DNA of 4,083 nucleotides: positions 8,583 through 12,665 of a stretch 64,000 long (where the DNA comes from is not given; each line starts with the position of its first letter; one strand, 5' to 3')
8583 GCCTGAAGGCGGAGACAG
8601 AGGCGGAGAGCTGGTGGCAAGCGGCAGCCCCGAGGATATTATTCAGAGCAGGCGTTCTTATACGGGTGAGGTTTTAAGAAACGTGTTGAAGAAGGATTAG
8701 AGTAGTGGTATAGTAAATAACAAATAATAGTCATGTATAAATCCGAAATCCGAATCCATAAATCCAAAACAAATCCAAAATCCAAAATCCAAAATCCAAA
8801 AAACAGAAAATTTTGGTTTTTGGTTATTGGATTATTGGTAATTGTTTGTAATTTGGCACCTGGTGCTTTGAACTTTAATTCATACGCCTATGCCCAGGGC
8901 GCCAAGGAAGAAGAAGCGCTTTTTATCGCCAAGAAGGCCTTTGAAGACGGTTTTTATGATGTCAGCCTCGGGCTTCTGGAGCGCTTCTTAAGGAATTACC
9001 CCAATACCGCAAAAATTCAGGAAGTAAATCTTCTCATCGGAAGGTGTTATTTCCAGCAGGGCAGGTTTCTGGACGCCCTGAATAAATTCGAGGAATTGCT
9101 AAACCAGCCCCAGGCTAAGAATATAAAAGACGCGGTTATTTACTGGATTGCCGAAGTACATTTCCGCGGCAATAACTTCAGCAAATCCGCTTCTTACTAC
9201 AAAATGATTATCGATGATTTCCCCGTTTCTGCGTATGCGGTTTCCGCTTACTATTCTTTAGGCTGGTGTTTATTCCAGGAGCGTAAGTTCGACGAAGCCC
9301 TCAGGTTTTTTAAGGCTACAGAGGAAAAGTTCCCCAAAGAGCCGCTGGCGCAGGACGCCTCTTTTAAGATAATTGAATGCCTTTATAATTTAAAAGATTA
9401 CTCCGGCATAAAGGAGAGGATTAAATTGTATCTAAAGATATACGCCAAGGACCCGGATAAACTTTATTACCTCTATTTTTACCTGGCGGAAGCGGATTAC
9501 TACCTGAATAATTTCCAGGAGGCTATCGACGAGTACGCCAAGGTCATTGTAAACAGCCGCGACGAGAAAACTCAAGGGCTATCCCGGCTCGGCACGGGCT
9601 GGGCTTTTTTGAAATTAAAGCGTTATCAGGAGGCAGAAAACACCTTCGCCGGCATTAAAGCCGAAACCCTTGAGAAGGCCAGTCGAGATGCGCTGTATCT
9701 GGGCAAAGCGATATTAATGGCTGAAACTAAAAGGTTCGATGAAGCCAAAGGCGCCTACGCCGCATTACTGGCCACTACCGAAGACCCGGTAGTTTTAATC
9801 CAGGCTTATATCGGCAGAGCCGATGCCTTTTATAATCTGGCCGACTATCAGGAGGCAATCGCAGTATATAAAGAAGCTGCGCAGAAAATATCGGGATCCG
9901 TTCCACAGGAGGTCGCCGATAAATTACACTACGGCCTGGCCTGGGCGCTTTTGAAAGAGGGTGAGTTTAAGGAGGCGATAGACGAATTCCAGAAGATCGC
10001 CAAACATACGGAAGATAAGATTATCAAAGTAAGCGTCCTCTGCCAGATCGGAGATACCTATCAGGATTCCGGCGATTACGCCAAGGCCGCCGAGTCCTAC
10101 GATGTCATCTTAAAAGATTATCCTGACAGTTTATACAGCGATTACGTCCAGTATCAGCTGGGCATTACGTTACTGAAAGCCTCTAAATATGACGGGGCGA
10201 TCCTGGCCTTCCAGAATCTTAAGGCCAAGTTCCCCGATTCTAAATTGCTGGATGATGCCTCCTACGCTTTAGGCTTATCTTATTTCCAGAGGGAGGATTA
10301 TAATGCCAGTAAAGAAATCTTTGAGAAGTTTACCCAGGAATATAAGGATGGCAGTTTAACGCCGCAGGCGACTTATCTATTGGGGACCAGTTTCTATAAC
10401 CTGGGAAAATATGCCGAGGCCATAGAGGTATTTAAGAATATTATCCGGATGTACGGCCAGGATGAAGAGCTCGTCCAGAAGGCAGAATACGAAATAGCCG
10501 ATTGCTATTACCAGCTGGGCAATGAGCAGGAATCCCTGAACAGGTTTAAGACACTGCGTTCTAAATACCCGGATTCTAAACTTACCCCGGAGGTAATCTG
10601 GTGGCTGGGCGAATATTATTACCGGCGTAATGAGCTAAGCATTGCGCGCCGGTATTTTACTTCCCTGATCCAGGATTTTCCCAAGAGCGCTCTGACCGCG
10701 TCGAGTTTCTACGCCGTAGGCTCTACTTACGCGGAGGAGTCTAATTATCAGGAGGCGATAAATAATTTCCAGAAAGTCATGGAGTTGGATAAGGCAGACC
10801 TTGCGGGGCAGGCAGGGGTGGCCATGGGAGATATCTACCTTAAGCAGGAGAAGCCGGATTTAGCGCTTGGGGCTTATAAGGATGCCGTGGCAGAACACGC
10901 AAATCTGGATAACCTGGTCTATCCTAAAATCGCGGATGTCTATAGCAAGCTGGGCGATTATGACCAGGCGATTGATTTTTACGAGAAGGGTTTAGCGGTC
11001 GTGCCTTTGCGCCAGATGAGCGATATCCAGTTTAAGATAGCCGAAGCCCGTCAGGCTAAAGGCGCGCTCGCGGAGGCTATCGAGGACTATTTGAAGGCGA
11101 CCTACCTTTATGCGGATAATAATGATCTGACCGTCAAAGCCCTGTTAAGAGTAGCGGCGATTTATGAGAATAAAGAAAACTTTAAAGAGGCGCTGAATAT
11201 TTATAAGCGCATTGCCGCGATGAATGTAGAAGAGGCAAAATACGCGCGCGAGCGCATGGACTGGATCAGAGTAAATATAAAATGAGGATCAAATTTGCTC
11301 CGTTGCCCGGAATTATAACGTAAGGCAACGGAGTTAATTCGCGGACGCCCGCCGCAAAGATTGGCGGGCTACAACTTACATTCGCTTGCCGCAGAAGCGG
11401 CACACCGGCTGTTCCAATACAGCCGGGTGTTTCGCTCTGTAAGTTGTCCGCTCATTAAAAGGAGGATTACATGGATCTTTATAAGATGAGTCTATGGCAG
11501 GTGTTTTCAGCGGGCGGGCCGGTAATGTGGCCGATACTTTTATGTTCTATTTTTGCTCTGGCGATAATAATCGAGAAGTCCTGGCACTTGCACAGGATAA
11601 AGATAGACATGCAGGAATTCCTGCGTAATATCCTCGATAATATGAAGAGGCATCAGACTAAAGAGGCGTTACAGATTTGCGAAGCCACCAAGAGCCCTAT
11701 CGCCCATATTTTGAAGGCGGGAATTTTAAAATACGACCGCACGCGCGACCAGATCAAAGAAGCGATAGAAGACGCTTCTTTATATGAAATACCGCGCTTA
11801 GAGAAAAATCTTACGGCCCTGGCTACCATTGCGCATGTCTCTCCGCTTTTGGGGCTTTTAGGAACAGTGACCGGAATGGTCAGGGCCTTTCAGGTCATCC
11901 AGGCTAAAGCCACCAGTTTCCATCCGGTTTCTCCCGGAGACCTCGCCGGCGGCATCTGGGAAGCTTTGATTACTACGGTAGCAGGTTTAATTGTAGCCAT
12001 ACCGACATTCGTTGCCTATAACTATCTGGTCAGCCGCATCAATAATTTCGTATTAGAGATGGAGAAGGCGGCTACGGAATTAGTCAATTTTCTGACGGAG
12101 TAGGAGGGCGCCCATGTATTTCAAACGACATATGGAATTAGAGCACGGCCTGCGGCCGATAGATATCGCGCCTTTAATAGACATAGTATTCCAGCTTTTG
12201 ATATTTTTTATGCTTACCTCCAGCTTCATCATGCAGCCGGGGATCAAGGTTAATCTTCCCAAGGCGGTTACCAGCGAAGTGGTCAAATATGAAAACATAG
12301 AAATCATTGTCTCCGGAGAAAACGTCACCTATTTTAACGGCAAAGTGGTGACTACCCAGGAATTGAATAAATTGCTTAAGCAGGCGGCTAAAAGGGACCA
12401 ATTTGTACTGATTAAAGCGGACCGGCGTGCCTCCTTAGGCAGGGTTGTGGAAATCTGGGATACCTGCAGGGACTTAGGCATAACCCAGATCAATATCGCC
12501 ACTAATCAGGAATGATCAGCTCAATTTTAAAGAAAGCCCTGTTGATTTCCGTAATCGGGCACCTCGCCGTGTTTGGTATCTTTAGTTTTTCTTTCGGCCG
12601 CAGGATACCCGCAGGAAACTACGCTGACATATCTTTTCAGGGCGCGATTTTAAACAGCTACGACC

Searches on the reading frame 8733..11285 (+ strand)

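Call 59: search_protein_families(library=pfam, proteins=[window:8733-11285:+], max_evalue=0.01)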
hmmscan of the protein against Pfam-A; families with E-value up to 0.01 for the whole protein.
window:8733-11285:+ (850 aa): 26 families (the best 25 are shown)
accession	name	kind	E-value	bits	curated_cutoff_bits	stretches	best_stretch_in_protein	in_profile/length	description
PF07719.23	TPR_2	-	4.6e-60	195.3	27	5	397-426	2-31/34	Tetratricopeptide repeat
PF13174.12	TPR_6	-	2.6e-56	184.9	26.3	4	584-615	2-33/33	Tetratricopeptide repeat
PF13432.12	TPR_16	-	3.7e-51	171.6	32.7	7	511-577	1-64/65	Tetratricopeptide repeat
PF13424.12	TPR_12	-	2.8e-43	146.4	30.1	6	698-756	9-74/77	Tetratricopeptide repeat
PF00515.34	TPR_1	-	3.4e-39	131.5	27.8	3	733-756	7-30/34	Tetratricopeptide repeat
PF13428.12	TPR_14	-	5e-36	119.9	23.5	0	544-581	1-38/44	Tetratricopeptide repeat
PF14559.12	TPR_19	-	8.7e-35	119.3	25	4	371-428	6-57/68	Tetratricopeptide repeat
PF13181.12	TPR_8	-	1.3e-26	90.9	25.7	2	732-754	6-28/34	Tetratricopeptide repeat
PF13176.12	TPR_7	-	1.2e-23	81.5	27.9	1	733-755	5-29/36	Tetratricopeptide repeat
PF12895.13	ANAPC3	-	9.7e-22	77.5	27.2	2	508-569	24-81/82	Anaphase-promoting complex, cyclosome, subunit 3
PF13525.12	YfiO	-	6.3e-21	75.5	25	4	474-622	9-130/203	Outer membrane lipoprotein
PF09976.15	TPR_21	-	2e-14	54.2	25.5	1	595-735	52-190/193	Tetratricopeptide repeat-like domain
PF24575.1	TPR_Slam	-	1.2e-08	35.8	35.2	0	443-489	57-100/104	Surface lipoprotein assembly modifier, N-terminal TPR repeats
PF14938.12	SNAP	-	2.8e-08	34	25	2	760-834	111-188/282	Soluble NSF attachment protein, SNAP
PF13414.12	TPR_11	-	3.3e-07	30.3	26.8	0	663-688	1-26/42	TPR repeat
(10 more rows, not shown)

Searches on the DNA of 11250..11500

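Call 8: search_rna_families(source=window, start=11250, end=11500, threshold=evalue, max_evalue=10, show_alignments=3)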
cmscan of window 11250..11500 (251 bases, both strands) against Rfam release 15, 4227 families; matches with E-value up to 10: 3.
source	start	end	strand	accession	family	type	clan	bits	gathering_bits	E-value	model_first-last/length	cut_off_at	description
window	11402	11430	+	RF02499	Atu_C4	Gene; sRNA;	-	15.3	80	1.3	33-61/70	no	Rhizobiales sRNA Atu_C4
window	11264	11299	-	RF01232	snoR442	Gene; snRNA; snoRNA; CD-box;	-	14.1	50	1.9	1-46/46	no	Small nucleolar RNA R442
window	11314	11359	-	RF02674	AsdA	Gene; antisense;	-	12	52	5.6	1-81/81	no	antisense RNA of dnaA mRNA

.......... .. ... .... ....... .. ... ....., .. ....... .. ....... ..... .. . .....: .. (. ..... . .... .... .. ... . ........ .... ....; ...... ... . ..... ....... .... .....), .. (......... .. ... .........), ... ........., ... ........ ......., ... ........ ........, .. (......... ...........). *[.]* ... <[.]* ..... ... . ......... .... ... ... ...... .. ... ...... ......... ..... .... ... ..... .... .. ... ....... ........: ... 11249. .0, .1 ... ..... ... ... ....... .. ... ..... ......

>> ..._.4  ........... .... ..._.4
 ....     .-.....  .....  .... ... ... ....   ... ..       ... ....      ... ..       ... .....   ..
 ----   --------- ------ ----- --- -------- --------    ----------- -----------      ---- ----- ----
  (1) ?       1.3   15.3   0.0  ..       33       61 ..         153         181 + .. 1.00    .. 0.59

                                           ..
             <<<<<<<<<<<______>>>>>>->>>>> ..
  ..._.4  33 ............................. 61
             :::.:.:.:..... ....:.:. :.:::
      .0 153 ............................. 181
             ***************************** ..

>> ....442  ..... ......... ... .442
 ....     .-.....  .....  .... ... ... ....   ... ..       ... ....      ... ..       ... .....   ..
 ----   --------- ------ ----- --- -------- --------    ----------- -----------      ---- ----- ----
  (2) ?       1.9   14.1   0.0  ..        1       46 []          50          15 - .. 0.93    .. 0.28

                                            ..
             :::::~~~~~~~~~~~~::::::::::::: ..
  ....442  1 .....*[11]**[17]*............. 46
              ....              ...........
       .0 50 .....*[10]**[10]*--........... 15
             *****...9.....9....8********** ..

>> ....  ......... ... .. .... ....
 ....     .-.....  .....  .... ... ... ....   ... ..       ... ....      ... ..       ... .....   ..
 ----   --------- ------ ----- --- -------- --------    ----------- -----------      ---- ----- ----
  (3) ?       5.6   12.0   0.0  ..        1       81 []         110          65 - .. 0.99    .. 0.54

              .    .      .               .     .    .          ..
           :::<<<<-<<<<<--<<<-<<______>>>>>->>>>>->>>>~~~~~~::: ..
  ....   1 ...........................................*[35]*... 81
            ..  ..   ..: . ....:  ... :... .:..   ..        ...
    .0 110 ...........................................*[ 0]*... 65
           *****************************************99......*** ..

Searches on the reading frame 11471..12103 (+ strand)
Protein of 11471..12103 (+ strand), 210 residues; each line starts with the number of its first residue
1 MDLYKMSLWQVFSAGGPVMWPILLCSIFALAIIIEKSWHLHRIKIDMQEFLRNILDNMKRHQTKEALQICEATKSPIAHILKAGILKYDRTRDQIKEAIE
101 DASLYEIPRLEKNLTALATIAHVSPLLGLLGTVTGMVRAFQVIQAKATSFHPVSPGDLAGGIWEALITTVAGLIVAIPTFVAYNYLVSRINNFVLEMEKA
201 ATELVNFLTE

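Call 13: find_encoding_contigs(protein=window:11471-12103:+, flank=10000, max_places=6)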
Protein window:11471-12103:+ (210 aa): 6 contigs read that carry it; 4 places shown.
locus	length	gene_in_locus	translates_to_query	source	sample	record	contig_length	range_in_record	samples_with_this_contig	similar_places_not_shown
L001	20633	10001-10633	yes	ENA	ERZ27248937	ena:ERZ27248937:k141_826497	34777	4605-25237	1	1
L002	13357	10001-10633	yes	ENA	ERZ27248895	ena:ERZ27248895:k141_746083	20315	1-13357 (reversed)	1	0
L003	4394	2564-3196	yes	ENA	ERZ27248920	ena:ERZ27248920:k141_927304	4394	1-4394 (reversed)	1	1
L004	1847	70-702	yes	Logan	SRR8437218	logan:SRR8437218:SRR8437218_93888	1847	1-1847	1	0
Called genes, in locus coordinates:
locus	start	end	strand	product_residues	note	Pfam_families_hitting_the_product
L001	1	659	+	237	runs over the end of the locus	PF01113:DapB_N, PF05173:DapB_C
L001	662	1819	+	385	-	PF00155:Aminotran_1_2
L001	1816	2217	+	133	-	PF01288:HPPK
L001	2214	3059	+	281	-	PF02569:Pantoate_ligase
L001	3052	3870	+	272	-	PF01408:GFO_IDH_MocA, PF03447:NAD_binding_3, PF01958:Asp_DH_C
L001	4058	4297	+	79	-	-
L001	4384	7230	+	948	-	PF00005:ABC_tran (faint), PF02463:SMC_N (faint), PF03193:RsgA_GTPase (faint), PF13191:AAA_16 (faint), PF13304:AAA_21 (faint), PF13555:AAA_29 (faint), PF17760:UvrA_inter, PF17755:UvrA_DNA-bind, +2 more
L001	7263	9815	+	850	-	PF09976:TPR_21 (faint), PF07719:TPR_2 (faint), PF13181:TPR_8 (faint), PF21545:T7SS_EccA1_N (faint), PF13174:TPR_6 (faint), PF13525:YfiO, PF12895:ANAPC3 (weak), PF13432:TPR_16 (weak), +13 more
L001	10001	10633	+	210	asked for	PF01618:MotA_ExbB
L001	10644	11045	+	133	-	PF02472:ExbD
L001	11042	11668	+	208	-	-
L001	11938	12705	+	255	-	PF02540:NAD_synthase, PF03054:tRNA_Me_trans (weak)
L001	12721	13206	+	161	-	PF13404:HTH_AsnC-type (faint), PF13412:HTH_24, PF01037:AsnC_trans_reg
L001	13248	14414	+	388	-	PF00155:Aminotran_1_2, PF01041:DegT_DnrJ_EryC1, PF01276:OKR_DC_1 (weak)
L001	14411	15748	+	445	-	PF03951:Gln-synt_N, PF00120:Gln-synt_C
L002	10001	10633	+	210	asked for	PF01618:MotA_ExbB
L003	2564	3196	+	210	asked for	PF01618:MotA_ExbB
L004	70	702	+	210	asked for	PF01618:MotA_ExbB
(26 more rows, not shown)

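Call 59: search_protein_families(library=pfam, proteins=[window:11471-12103:+], max_evalue=0.01)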
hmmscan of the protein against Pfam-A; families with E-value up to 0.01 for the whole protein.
window:11471-12103:+ (210 aa): 1 family
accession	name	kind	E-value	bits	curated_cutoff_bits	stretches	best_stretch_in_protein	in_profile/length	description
PF01618.21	MotA_ExbB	-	1.5e-33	115.7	22.9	1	73-198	2-126/127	MotA/TolQ/ExbB proton channel family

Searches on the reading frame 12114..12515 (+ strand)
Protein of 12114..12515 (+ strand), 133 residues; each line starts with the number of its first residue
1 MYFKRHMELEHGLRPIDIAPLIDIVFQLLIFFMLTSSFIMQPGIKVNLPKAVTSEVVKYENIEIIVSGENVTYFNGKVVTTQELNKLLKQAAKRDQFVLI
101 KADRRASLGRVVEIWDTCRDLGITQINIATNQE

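Call 59: search_protein_families(library=pfam, proteins=[window:12114-12515:+], max_evalue=0.01)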
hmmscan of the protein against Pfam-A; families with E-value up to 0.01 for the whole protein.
window:12114-12515:+ (133 aa): 1 family
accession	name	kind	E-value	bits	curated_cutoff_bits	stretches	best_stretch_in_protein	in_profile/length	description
PF02472.21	ExbD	-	3.6e-29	101.9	25.4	1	15-132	7-127/128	Biopolymer transport protein ExbD/TolR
